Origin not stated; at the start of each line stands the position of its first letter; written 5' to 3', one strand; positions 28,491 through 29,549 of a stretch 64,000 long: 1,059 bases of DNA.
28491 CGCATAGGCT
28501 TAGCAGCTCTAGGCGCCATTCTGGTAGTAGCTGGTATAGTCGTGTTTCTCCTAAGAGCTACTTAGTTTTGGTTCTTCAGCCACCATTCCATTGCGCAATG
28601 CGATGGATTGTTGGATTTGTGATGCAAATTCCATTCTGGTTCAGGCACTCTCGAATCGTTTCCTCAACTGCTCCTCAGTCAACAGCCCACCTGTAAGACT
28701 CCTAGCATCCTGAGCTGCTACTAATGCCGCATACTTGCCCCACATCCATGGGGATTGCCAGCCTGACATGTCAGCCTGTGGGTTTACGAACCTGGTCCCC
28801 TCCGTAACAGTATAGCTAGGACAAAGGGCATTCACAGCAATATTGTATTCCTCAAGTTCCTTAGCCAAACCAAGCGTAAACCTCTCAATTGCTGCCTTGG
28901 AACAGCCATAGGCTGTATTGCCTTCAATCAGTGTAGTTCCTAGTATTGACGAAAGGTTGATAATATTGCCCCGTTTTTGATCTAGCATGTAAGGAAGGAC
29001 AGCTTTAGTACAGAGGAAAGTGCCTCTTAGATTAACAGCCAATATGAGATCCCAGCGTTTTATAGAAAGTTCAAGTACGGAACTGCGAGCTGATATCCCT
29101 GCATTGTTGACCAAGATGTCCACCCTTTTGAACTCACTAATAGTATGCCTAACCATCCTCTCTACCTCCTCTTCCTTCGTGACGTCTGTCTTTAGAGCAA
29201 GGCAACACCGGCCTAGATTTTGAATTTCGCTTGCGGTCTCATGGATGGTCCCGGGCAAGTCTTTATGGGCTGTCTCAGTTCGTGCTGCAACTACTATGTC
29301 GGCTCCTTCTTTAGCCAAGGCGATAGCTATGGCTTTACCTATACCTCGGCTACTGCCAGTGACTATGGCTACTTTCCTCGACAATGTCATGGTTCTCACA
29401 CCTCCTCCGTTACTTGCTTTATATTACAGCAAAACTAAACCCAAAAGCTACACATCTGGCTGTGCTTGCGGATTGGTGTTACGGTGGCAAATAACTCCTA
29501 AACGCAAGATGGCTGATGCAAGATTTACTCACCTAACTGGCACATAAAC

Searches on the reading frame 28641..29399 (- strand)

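Call 6: search_protein_families(library=pfam, proteins=[window:28641-29399:-])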
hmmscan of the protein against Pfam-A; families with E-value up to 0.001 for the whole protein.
window:28641-29399:- (252 aa): 4 families
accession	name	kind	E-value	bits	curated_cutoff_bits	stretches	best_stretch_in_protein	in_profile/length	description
PF00106.31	adh_short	-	1e-58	198.5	26.6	1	9-207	1-192/195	short chain dehydrogenase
PF13561.12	adh_short_C2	-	7.7e-46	157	27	1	17-210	5-189/236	Enoyl-(Acyl carrier protein) reductase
PF08659.16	KR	-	8.7e-13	49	22.6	1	12-174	4-159/180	KR domain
PF01370.27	Epimerase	-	0.00019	21.3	20.9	1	12-182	2-160/240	NAD dependent epimerase/dehydratase family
